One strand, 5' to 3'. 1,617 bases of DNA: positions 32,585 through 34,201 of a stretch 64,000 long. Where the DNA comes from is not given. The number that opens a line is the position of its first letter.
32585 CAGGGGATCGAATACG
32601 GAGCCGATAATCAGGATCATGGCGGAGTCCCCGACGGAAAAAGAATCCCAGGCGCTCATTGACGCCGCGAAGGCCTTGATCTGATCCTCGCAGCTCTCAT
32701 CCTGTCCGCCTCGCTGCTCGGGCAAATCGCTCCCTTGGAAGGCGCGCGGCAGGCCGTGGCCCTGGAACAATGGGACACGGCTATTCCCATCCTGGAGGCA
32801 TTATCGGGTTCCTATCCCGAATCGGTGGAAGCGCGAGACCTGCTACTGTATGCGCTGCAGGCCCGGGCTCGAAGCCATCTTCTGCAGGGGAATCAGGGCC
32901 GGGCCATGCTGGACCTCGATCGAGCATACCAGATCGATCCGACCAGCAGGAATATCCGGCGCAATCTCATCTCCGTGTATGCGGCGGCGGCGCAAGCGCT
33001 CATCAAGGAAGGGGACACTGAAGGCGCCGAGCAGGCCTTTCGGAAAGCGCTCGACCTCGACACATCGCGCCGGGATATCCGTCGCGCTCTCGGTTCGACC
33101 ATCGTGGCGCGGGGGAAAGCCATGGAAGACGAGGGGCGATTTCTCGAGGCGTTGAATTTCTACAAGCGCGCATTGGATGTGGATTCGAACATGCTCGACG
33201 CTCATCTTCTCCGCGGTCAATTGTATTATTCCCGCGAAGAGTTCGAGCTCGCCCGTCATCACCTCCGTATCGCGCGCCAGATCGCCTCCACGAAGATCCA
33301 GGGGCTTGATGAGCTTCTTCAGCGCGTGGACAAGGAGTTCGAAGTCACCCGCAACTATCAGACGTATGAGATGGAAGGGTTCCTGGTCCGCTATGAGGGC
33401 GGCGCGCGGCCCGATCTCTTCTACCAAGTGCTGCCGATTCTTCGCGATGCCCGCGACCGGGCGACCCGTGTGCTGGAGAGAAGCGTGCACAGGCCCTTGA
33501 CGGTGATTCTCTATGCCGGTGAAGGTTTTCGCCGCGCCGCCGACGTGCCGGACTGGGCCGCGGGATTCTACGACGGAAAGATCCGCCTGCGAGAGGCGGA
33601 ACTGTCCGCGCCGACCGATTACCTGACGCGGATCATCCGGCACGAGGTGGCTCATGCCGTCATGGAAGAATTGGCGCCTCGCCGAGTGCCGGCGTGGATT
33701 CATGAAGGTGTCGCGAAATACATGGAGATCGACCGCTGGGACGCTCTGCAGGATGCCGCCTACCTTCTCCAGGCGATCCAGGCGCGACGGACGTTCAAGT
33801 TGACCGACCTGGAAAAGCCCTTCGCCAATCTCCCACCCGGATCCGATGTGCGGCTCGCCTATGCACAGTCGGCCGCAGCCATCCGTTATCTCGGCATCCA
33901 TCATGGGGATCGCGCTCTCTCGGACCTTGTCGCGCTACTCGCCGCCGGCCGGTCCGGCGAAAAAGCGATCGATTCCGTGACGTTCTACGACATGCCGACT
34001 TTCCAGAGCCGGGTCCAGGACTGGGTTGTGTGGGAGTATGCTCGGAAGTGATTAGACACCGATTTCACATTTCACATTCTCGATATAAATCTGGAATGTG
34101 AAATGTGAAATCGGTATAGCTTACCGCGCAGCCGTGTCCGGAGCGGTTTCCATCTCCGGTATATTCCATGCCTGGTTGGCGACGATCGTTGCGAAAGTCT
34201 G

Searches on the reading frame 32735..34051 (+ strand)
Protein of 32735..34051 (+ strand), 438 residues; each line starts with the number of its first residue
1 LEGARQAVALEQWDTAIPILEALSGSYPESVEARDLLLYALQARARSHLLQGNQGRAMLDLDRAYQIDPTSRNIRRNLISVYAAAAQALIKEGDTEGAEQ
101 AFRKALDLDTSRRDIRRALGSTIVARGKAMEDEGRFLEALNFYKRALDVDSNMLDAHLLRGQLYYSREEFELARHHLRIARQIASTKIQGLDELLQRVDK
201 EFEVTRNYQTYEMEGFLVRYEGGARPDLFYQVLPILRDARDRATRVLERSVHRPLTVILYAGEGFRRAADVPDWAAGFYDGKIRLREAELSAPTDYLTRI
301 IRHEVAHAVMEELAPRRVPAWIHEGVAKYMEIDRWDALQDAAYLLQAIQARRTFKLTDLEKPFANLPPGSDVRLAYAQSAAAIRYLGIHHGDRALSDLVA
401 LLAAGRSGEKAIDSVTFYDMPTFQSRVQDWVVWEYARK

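Call 50: search_protein_families(library=pfam, proteins=[window:32735-34051:+], max_evalue=0.001)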
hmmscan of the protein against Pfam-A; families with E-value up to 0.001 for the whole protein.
window:32735-34051:+ (438 aa): 13 families
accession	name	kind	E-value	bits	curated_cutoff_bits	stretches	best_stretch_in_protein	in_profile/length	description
PF07719.23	TPR_2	-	6.5e-16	57.5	27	0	81-109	3-31/34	Tetratricopeptide repeat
PF13428.12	TPR_14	-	1.1e-12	47.7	23.5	0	81-120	3-42/44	Tetratricopeptide repeat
PF13485.12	Peptidase_MA_2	-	3.7e-12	46.9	32.4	1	294-432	63-200/201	Peptidase MA superfamily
PF13414.12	TPR_11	-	1.2e-11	44.6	26.8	1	132-165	6-39/42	TPR repeat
PF00515.34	TPR_1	-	3.2e-11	43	27.8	0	86-109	8-31/34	Tetratricopeptide repeat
PF14559.12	TPR_19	-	1.6e-09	38.4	25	1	132-177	3-48/68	Tetratricopeptide repeat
PF13181.12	TPR_8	-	2.6e-09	36.9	25.7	1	80-109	2-31/34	Tetratricopeptide repeat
PF13432.12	TPR_16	-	5e-06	27.3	32.7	0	126-183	3-60/65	Tetratricopeptide repeat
PF13424.12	TPR_12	-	1.5e-05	25.5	30.1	1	84-150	8-75/77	Tetratricopeptide repeat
PF12895.13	ANAPC3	-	2.7e-05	24.8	27.2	0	11-103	3-80/82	Anaphase-promoting complex, cyclosome, subunit 3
PF17874.7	TPR_MalT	-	4.1e-05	23.5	45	1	45-184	8-152/336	MalT-like TPR region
PF23914.1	TPR_CcmH_CycH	-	5.3e-05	23.5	42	0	90-179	61-146/158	Cytochrome c-type biogenesis protein H TPR domain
PF13176.12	TPR_7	-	7.8e-05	22.9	27.9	0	83-114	3-34/36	Tetratricopeptide repeat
